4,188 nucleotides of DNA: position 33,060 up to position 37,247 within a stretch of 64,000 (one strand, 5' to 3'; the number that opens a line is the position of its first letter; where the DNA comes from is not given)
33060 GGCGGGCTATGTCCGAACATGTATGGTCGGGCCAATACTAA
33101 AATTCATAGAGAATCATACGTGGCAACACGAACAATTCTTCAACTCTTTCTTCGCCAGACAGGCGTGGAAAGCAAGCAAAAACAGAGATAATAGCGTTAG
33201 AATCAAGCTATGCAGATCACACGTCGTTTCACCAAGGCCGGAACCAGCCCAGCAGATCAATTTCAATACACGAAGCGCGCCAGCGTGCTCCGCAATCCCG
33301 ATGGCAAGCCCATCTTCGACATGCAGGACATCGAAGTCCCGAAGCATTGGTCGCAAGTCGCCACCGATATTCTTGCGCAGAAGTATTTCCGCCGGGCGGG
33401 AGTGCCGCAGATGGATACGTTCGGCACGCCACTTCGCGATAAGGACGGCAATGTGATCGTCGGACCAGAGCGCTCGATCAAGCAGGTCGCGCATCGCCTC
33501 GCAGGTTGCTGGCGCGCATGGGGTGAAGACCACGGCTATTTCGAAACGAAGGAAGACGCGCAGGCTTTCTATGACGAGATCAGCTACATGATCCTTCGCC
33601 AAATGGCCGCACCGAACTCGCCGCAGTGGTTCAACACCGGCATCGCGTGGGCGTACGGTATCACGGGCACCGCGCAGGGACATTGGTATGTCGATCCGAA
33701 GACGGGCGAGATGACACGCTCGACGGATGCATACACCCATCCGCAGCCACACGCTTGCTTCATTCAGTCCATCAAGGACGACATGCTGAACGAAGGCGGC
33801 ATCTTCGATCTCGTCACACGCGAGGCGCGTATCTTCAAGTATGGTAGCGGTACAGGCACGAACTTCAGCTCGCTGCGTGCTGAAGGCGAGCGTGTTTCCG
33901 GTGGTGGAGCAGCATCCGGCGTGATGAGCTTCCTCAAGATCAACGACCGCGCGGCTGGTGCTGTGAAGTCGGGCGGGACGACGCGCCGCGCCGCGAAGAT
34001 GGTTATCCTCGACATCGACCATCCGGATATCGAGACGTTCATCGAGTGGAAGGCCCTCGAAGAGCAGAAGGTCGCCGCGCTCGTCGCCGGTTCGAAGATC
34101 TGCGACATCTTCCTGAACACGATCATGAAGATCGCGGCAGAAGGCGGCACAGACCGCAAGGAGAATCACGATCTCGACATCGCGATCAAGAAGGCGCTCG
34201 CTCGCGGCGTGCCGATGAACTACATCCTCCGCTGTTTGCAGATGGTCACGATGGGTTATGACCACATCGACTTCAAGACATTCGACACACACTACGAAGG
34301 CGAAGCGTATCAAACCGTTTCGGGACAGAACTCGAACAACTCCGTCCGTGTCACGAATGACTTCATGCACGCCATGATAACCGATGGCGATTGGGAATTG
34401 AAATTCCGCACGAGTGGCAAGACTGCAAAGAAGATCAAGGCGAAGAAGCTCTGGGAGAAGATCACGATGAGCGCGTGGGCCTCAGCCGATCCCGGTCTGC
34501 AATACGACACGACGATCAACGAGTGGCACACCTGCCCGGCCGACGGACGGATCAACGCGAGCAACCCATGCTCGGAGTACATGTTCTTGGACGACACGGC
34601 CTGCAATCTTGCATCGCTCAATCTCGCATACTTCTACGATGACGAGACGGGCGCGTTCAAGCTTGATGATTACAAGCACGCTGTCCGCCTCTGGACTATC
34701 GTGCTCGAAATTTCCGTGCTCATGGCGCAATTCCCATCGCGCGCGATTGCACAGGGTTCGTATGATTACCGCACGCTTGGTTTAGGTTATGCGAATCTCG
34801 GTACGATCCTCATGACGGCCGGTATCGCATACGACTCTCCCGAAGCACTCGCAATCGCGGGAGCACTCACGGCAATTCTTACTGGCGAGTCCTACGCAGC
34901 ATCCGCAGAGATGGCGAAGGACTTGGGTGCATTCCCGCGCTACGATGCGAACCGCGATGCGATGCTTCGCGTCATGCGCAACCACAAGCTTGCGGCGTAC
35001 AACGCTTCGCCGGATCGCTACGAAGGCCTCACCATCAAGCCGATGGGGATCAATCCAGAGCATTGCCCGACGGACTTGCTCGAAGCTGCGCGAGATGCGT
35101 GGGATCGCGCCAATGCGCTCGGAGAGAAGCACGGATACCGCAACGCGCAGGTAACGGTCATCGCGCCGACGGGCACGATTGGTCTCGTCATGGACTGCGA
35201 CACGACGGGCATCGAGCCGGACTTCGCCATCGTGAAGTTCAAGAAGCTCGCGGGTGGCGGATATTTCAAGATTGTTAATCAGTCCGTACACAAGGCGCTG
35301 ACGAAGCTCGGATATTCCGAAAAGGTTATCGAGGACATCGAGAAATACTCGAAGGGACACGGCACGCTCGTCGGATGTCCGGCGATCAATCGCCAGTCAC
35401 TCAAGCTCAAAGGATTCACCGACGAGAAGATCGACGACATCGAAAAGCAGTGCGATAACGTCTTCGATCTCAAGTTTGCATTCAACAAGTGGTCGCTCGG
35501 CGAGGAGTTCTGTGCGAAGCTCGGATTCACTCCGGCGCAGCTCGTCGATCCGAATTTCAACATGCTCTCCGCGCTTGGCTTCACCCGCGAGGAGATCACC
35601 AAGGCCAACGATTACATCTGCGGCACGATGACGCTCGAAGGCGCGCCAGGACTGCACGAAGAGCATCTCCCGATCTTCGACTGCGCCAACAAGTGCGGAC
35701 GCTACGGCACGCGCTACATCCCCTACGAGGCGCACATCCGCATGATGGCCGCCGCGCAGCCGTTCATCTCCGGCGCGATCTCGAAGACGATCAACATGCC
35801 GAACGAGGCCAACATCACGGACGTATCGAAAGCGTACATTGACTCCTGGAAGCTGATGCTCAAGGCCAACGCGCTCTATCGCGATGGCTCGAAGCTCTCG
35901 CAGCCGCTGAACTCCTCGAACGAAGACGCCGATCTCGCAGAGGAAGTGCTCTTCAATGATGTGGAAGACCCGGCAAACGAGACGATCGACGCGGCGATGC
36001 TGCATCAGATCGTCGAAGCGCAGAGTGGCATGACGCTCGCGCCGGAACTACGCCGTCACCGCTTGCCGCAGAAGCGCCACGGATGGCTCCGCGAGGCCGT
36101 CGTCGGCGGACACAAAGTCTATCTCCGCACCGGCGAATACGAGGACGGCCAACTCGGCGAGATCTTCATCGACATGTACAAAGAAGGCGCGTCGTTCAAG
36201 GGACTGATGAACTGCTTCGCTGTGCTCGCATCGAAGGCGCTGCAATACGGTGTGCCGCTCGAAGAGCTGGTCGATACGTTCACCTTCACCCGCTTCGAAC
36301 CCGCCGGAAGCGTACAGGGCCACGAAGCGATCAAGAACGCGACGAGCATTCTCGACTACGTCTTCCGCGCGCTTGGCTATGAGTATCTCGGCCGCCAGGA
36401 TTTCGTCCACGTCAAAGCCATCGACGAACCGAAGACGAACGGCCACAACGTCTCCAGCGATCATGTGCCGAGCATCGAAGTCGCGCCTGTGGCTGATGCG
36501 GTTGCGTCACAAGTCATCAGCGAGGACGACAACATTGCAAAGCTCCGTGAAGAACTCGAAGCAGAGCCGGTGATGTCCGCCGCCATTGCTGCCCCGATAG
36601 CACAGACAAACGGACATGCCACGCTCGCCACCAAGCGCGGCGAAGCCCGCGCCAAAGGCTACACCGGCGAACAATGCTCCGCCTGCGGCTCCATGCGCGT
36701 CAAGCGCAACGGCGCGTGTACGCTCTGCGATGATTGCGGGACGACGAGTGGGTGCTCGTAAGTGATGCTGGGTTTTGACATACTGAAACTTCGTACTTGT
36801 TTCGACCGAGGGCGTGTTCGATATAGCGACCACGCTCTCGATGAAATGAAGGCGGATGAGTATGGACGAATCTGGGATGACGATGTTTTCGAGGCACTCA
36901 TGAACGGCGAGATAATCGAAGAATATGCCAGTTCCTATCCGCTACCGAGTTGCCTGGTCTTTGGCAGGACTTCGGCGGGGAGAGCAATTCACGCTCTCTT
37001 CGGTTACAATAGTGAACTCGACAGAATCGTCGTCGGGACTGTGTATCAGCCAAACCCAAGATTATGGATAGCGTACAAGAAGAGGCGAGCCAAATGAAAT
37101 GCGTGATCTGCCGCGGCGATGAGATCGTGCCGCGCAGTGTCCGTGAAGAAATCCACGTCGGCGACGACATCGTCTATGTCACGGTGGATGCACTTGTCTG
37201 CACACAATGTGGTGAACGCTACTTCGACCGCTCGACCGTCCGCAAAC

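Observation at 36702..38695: Array of three toxin-antitoxin cassettes delimited by four direct copies of the nrdJ 3' coding tail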

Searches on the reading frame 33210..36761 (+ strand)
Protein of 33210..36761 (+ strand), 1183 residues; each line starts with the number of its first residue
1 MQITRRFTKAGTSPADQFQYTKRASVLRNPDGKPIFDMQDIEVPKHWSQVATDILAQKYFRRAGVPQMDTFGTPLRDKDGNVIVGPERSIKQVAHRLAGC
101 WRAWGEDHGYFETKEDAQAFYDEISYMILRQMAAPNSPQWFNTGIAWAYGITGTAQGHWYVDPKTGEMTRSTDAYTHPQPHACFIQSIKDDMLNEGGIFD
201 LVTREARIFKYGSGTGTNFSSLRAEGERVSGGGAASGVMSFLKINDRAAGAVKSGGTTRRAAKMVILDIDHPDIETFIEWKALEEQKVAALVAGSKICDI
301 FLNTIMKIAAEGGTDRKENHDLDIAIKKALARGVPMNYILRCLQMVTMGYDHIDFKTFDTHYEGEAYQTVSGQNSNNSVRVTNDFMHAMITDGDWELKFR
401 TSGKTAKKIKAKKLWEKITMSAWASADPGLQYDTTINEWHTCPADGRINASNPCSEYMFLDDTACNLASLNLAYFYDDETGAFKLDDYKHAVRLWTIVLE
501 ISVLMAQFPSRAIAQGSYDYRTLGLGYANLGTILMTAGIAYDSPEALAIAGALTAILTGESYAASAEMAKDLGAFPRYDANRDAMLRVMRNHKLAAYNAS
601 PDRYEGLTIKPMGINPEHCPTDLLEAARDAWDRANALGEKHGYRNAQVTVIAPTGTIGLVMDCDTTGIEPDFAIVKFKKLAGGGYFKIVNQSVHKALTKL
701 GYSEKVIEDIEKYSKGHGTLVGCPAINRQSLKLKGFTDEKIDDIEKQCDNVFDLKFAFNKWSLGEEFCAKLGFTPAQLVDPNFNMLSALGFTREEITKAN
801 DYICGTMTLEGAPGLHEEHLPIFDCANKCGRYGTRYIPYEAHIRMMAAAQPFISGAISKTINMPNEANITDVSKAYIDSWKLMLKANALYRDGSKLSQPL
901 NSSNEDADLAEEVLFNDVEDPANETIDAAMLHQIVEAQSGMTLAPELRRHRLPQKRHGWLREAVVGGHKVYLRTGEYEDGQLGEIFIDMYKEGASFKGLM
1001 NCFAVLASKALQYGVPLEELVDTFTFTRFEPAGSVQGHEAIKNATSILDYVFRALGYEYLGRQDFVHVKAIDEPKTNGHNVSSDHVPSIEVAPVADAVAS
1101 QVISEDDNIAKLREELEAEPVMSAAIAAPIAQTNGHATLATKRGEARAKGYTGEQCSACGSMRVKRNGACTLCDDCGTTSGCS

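Call 4: search_protein_families(library=pfam, proteins=[window:33210-36761:+], max_evalue=0.01)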
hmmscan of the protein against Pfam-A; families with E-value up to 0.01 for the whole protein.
window:33210-36761:+ (1183 aa): 4 families
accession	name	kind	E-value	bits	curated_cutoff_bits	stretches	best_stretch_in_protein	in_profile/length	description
PF02867.20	Ribonuc_red_lgC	-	4.9e-131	438.3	23.9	3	344-729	80-459/523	Ribonucleotide reductase, barrel domain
PF08471.15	Ribonuc_red_2_N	-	4.1e-39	133.4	27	1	31-131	1-103/103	Class II vitamin B12-dependent ribonucleotide reductase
PF12637.14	TSCPD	-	1e-10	42.2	22.8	1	966-1056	10-85/88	TSCPD domain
PF20772.2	TACO1_YebC_N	-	4.2e-05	24.4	36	1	280-344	3-68/73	TACO1/YebC protein N-terminal domain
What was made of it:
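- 33210..36761 (+): nrdJ, class II (B12-dependent) ribonucleotide reductase, 1183 aa, ending in the cysteine-rich tail ................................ Pfam hits Ribonuc_red_2_N, Ribonuc_red_lgC (E=5e-131) and TSCPD (call 4).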

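Call 7: find_encoding_contigs(protein=window:33210-36761:+, flank=10000, max_places=10)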
Protein window:33210-36761:+ (1183 aa): 7 contigs read that carry it; 3 places shown.
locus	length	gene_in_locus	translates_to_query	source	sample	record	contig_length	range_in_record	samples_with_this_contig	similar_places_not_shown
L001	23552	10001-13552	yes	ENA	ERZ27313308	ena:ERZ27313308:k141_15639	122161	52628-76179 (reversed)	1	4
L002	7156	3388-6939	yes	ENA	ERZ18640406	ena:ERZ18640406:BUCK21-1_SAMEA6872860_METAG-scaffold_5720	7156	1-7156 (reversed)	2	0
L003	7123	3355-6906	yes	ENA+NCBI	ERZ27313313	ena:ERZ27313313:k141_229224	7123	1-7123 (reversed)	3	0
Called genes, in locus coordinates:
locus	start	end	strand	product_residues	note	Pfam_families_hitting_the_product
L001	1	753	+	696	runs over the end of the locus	PF15902:Sortilin-Vps10 (faint), PF25852:DUF6242_C (weak)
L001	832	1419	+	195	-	PF13759:2OG-FeII_Oxy_5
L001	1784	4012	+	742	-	PF06480:FtsH_ext (faint), PF00004:AAA, PF17862:AAA_lid_3, PF01434:Peptidase_M41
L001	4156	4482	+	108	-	-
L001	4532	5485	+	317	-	PF12697:Abhydrolase_6, PF00561:Abhydrolase_1 (weak), PF12146:Hydrolase_4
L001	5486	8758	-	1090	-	PF25852:DUF6242_C (faint), PF22544:HYDIN_VesB_CFA65-like_Ig (weak)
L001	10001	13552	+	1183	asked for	PF08471:Ribonuc_red_2_N, PF02867:Ribonuc_red_lgC, PF12637:TSCPD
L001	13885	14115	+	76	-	-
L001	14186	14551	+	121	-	-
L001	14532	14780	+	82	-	-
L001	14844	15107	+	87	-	PF13711:DUF4160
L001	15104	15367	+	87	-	PF10387:DUF2442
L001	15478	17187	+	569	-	PF03235:GmrSD_N, PF07510:GmrSD_C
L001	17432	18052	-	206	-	-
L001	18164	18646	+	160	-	-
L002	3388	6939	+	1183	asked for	PF08471:Ribonuc_red_2_N, PF02867:Ribonuc_red_lgC, PF12637:TSCPD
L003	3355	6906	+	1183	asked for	PF08471:Ribonuc_red_2_N, PF02867:Ribonuc_red_lgC, PF12637:TSCPD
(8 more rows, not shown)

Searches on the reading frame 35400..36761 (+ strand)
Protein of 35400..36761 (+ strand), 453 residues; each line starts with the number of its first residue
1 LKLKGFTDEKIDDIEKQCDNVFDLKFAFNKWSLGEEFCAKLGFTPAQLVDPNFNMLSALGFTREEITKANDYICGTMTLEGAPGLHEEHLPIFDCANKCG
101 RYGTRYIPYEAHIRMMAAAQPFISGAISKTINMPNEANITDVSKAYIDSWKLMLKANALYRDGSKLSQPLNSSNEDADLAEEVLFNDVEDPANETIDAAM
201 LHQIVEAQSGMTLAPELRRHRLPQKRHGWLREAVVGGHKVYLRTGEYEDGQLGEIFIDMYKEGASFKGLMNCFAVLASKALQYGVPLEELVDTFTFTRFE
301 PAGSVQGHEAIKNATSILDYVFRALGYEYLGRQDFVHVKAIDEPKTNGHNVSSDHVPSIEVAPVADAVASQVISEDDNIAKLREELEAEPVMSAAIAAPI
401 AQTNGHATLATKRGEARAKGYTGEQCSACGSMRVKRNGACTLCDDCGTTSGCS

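Call 11: find_related_loci(query=window:35400-36761:+, collection=genome_contigs, flank=8000)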
Query window:35400-36761:+ (453 aa) in genome_contigs; peptide patterns used: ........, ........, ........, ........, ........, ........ (x = any residue, [..] = any of these).
599 stretches matched a pattern (row limit reached: there are more); 566 encode a relative of the query (tblastn E <= 1e-3); the best 80 are kept; 80 distinct loci.
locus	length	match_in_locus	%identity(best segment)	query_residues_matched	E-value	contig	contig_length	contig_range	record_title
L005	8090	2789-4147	81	1-453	0e+0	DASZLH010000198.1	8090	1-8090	MAG TPA_asm: Candidatus Kapaibacterium sp. isolate SMAG_U5859 k141_2660718, whole genome shotgun sequence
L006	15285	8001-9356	81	1-453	0e+0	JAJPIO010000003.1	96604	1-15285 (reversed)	MAG: Bacteroidetes bacterium isolate Centralia_MAG_334 k107_252769, whole genome shotgun sequence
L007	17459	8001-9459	81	1-453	0e+0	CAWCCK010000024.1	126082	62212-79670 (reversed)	MAG: Ignavibacteriota bacterium isolate MFD04540.bin.1.132 genome assembly, contig: contig_40738, whole genome shotgun s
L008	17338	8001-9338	80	1-453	0e+0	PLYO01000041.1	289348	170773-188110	MAG: Ignavibacteriae bacterium isolate palsa_1295 73.20120700_P3D.263_contig_16467, whole genome shotgun sequence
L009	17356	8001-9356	80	1-453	0e+0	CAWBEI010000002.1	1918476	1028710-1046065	MAG: Ignavibacteriota bacterium isolate MFD04780.bin.1.147 genome assembly, contig: contig_16205, whole genome shotgun s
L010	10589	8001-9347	80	1-453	0e+0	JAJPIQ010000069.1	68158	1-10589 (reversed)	MAG: Bacteroidetes bacterium isolate Centralia_MAG_339 k107_13348262, whole genome shotgun sequence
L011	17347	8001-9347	79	1-453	0e+0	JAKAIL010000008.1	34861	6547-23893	MAG: Bacteroidetes bacterium isolate WY3.bin23 NODE_1792_length_34861_cov_1.450999, whole genome shotgun sequence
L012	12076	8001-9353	74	1-453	0e+0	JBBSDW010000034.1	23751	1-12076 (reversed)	MAG: Candidatus Kapaibacterium sp. isolate LS1_sbin.25 LS1_sbin.25_K_774240_L_23751_cov_12.0000, whole genome shotgun se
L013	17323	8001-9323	72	1-453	0e+0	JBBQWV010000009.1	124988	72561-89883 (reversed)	MAG: Candidatus Kapaibacterium sp. isolate Co_metawrap_2078 Cmw_2078_k141_30003841_length_124988_cov_26.9983, whole geno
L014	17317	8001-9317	71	1-453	0e+0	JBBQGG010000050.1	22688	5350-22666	MAG: Candidatus Kapaibacterium sp. isolate Co_metawrap_972 Cmw_972_k141_12422542_length_22688_cov_10.0000, whole genome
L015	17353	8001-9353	80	1-453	0e+0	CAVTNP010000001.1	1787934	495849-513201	MAG: Ignavibacteriota bacterium isolate MFD04780.bin.1.195 genome assembly, contig: contig_13287, whole genome shotgun s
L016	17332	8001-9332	72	1-453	0e+0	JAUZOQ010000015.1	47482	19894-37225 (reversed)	MAG: Bacteroidota bacterium isolate bin140(14d) NELBBIGP_15, whole genome shotgun sequence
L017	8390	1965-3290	72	1-453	0e+0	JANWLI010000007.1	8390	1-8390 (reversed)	MAG: Candidatus Kapaibacterium sp. isolate CRAIB_MAG116 c_000000002873, whole genome shotgun sequence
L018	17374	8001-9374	71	1-453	0e+0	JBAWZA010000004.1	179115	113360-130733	MAG: bacterium isolate ELA103 MAG103_4, whole genome shotgun sequence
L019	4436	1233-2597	70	1-453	0e+0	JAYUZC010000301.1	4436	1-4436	MAG: Bacteroidota bacterium isolate GL139_UP_metabinner_9 GL139_UP_metabinner_9_300, whole genome shotgun sequence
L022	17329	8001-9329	80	1-453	0e+0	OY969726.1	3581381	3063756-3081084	MAG: uncultured Bacteroidetes bacterium isolate MFD05502.bin.4.212 genome assembly, chromosome: 1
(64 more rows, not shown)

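Call 49: search_protein_families(library=pfam, proteins=[L009:10221-12947:+, L011:10184-11218:+, L013:10234-11283:+, L022:10062-11876:+, L006:10315-11073:+, L007:9479-10375:+, L008:9379-10032:+, L008:10041-11030:+, L015:9428-10309:+], max_evalue=0.001)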
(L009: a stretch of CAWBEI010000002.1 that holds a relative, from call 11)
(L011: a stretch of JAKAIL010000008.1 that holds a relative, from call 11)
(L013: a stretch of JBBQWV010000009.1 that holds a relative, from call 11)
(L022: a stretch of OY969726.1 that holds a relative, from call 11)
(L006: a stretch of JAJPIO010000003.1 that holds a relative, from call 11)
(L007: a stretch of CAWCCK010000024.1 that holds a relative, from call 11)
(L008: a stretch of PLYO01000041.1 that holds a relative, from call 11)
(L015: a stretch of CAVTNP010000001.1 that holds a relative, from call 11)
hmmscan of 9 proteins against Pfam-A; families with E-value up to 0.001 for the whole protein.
L009:10221-12947:+ (909 aa): 0 families

L011:10184-11218:+ (345 aa): 1 family
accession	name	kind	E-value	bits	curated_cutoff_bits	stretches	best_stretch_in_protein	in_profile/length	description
PF04326.19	SLFN_AlbA_2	-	0.00085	20.3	25.3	0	47-129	1-83/118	Schlafen, AlbA_2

L013:10234-11283:+ (350 aa): 0 families

L022:10062-11876:+ (605 aa): 1 family
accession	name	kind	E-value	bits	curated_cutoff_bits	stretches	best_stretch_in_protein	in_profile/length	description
PF10592.14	AIPR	-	3e-32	113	25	1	258-422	3-161/308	AIPR protein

L006:10315-11073:+ (253 aa): 0 families

L007:9479-10375:+ (299 aa): 1 family
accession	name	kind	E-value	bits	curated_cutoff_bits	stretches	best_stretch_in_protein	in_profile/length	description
PF13365.12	Trypsin_2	-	8.8e-05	23.7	27.6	1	59-237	1-135/144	Trypsin-like peptidase domain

L008:9379-10032:+ (218 aa): 0 families

L008:10041-11030:+ (330 aa): 1 family
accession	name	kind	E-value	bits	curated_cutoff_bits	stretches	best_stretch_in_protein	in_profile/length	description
PF04326.19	SLFN_AlbA_2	-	3.7e-11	44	25.3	1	16-145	1-117/118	Schlafen, AlbA_2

L015:9428-10309:+ (294 aa): 0 families

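Call 59: search_protein_families(library=pfam, alignment_id=A1, max_evalue=0.0001)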
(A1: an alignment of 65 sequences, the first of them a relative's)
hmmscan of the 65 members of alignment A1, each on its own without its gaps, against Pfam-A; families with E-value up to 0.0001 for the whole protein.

A. member 1, L005:4874-5926:+ (351 aa): 2 families
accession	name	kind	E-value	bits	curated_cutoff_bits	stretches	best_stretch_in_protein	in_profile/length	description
PF13676.11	TIR_2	-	6.3e-13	49.7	28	1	7-106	1-95/122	TIR domain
PF01582.25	TIR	-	8.7e-06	26.1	21.3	1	9-98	3-93/179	TIR domain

B. families by the number of members that match (of 65 scanned): 63 families (the first 25 are shown)
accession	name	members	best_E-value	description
PF13620.12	CarboxypepD_reg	7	5.4e-11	Carboxypeptidase regulatory-like domain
PF13715.12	CarbopepD_reg_2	4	2.8e-08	CarboxypepD_reg-like domain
PF13651.11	EcoRI_methylase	2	9.4e-141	Adenine-specific methyltransferase EcoRI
PF13271.11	DUF4062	2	1.5e-13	Domain of unknown function (DUF4062)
PF18962.6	Por_Secre_tail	2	3.6e-12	Secretion system C-terminal sorting domain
PF04326.19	SLFN_AlbA_2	2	3.7e-11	Schlafen, AlbA_2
PF14686.12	fn3_3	2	8.8e-07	Polysaccharide lyase family 4, domain II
PF00162.24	PGK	1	1.8e-161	Phosphoglycerate kinase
PF05496.18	RuvB_N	1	1.1e-78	Holliday junction DNA helicase RuvB P-loop domain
PF02737.24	3HCDH_N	1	1.8e-65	3-hydroxyacyl-CoA dehydrogenase, NAD binding domain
PF00710.25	Asparaginase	1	2.7e-52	Asparaginase, N-terminal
PF12120.14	Arr-ms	1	8.7e-49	Rifampin ADP-ribosyl transferase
PF01555.25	N6_N4_Mtase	1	4.5e-47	DNA methylase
PF14329.11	DUF4386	1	4.5e-46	Domain of unknown function (DUF4386)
PF13354.11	Beta-lactamase2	1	1.8e-42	Beta-lactamase enzyme family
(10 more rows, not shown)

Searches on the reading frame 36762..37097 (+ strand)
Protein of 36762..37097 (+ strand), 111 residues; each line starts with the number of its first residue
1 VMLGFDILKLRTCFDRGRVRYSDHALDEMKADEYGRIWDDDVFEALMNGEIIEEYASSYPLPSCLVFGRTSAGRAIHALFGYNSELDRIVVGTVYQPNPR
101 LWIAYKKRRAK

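Call 4: search_protein_families(library=pfam, proteins=[window:36762-37097:+], max_evalue=0.01)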
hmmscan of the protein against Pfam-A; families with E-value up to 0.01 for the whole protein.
window:36762-37097:+ (111 aa): 1 family
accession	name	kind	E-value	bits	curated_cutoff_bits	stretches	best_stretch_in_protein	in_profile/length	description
PF14076.12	DUF4258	-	1e-16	61.4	25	1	21-95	1-70/71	Domain of unknown function (DUF4258)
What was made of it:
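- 36762..37097 (+): Cassette 1 toxin candidate, DUF4258, 111 aa. Pfam PF14076, E=1e-16 (call 4).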

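Call 62: search_protein_families(library=ncbifam, proteins=[window:36762-37097:+], max_evalue=0.01)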
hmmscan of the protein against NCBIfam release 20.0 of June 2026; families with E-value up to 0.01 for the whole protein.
window:36762-37097:+ (111 aa): 0 families
